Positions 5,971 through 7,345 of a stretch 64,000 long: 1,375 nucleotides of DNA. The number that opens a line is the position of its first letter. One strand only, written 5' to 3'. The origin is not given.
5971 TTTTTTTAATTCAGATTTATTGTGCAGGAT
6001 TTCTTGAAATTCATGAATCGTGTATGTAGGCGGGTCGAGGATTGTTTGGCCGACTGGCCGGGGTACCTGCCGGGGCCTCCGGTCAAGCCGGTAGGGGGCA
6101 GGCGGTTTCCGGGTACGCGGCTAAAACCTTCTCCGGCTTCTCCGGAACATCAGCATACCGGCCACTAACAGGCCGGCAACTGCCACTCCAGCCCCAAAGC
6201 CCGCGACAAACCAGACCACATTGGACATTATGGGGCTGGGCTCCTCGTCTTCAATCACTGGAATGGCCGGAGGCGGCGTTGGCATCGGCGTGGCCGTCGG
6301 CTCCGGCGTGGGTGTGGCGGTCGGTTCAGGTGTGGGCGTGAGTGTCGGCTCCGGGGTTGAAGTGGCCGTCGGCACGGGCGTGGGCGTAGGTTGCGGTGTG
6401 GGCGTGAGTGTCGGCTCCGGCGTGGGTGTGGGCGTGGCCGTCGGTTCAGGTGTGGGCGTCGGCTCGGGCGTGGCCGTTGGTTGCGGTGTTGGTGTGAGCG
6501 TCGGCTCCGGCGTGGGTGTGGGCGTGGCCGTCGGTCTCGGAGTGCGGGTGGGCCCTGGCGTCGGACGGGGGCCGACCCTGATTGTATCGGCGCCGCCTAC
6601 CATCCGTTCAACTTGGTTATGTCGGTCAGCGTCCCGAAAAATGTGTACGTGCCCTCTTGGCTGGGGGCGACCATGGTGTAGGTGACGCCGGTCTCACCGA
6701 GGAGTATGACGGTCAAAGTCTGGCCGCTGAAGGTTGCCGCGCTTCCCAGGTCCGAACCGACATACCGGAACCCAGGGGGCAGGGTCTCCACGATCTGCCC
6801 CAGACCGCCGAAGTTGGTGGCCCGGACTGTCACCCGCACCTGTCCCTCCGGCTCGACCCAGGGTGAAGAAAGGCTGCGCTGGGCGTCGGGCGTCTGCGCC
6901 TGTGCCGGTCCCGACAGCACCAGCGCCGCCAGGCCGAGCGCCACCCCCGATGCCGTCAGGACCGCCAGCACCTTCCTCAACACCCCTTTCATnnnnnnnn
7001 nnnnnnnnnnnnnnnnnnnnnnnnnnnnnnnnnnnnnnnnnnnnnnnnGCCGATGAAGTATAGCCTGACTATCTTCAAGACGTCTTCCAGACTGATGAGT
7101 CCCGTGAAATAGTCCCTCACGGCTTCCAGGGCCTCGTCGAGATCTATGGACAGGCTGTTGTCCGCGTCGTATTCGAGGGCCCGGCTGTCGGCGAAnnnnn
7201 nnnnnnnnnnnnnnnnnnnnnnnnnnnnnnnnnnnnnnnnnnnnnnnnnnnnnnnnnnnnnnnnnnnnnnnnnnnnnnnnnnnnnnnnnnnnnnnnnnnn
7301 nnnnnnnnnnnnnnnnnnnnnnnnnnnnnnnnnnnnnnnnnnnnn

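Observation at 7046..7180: C-terminal duplicated Ca-binding-like tag and a possible partner domain in the next gene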

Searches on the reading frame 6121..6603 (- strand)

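Call 5: search_protein_families(library=pfam, proteins=[window:6121-6603:-], max_evalue=1)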
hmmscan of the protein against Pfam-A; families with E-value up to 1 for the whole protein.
window:6121-6603:- (160 aa): 1 family
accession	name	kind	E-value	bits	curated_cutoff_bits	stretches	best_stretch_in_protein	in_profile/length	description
PF18204.6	PGF-CTERM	-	0.083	13.3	18.8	1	135-155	3-23/23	PGF-CTERM motif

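Call 7: search_protein_families(library=ncbifam, proteins=[window:6121-6603:-], max_evalue=1)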
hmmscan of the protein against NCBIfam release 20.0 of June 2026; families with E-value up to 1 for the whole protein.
window:6121-6603:- (160 aa): 2 families
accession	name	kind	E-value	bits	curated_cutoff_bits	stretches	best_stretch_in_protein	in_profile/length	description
TIGR04126.1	PGF_CTERM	domain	0.00064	19.3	24.5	1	134-155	6-27/28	PGF-CTERM sorting domain-containing protein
TIGR03901.2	MYXO-CTERM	domain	0.93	9.9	20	0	137-158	13-33/34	MYXO-CTERM sorting domain-containing protein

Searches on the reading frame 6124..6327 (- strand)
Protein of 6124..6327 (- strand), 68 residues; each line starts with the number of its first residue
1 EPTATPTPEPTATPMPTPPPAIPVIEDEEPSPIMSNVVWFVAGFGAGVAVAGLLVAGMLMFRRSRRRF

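Call 69: search_protein_families(library=ncbifam, proteins=[window:6124-6327:-], max_evalue=1)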
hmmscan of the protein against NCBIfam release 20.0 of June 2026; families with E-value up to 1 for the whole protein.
seq(68 aa): 11 families
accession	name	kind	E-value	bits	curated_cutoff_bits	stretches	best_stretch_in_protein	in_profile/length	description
TIGR04126.1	PGF_CTERM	domain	0.00024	20.7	24.5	1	42-63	6-27/28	PGF-CTERM sorting domain-containing protein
NF041431.1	S_layer_MEMAR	equivalog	0.012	14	600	1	2-63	764-818/819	MEMAR_RS02690 family S-layer glycoprotein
NF037973.1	metallo_SslE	exception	0.029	11.7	3000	1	1-43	57-97/1519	lipoprotein metalloprotease SslE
NF058571.1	GVDTG_CTERM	domain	0.082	13.2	29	1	38-64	21-44/44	GVDTG sorting domain-containing protein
TIGR04211.1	SH3_and_anchor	equivalog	0.082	12.5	65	1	37-67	164-192/198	TIGR04211 family SH3 domain-containing protein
TIGR04216.1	halo_surf_glyco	exception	0.096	10.9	400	1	2-63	724-783/784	HVO_2072 family ArtA-dependent S-layer glycoprotein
TIGR03921.1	T7SS_mycosin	equivalog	0.13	11.4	278.75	1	10-66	293-352/353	type VII secretion-associated serine protease mycosin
NF058618.1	transduce_GlnX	subfamily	0.15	11.1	250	1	37-68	178-208/413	GlnX family signal transduction membrane protein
NF041335.1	surf_glcprot_Halo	equivalog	0.38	8.8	1100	1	3-63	803-861/862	ArtA-dependent S-layer glycoprotein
NF007285.1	PRK09752.1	equivalog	0.56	7.7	1459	1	2-37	920-953/1250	AIDA-I family autotransporter adhesin YfaL/EhaC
NF052345.1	S_layer_anammox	exception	0.73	7.1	1400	1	3-55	1283-1333/1596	Kustd1514 family S-layer glycoprotein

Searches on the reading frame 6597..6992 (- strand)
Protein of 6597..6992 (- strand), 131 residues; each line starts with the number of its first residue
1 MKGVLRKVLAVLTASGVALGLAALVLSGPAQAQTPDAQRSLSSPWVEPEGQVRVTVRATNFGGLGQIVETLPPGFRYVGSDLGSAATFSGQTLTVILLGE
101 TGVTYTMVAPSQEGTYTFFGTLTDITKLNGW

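Call 5: search_protein_families(library=pfam, proteins=[window:6597-6992:-], max_evalue=1)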
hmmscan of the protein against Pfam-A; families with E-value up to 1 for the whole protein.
window:6597-6992:- (131 aa): 0 families

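Call 7: search_protein_families(library=ncbifam, proteins=[window:6597-6992:-], max_evalue=1)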
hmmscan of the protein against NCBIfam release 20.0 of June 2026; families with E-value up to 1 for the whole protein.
window:6597-6992:- (131 aa): 1 family
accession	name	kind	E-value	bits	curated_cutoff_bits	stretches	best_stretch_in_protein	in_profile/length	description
TIGR01409.1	TAT_signal_seq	domain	0.38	11.2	16.7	0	6-32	4-29/29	twin-arginine translocation signal domain-containing protein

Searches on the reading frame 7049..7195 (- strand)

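Call 5: search_protein_families(library=pfam, proteins=[window:7049-7195:-], max_evalue=1)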
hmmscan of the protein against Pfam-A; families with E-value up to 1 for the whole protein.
seq(49 aa): 2 families
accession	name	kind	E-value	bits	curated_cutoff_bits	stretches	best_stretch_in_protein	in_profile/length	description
PF13405.12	EF-hand_6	-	0.038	14.2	25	0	8-27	8-27/30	EF-hand domain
PF00036.39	EF-hand_1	-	0.12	12.4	25.4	0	8-27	8-27/29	EF hand domain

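Call 7: search_protein_families(library=ncbifam, proteins=[window:7049-7195:-], max_evalue=1)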
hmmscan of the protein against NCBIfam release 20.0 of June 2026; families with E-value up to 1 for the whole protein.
seq(49 aa): 0 families
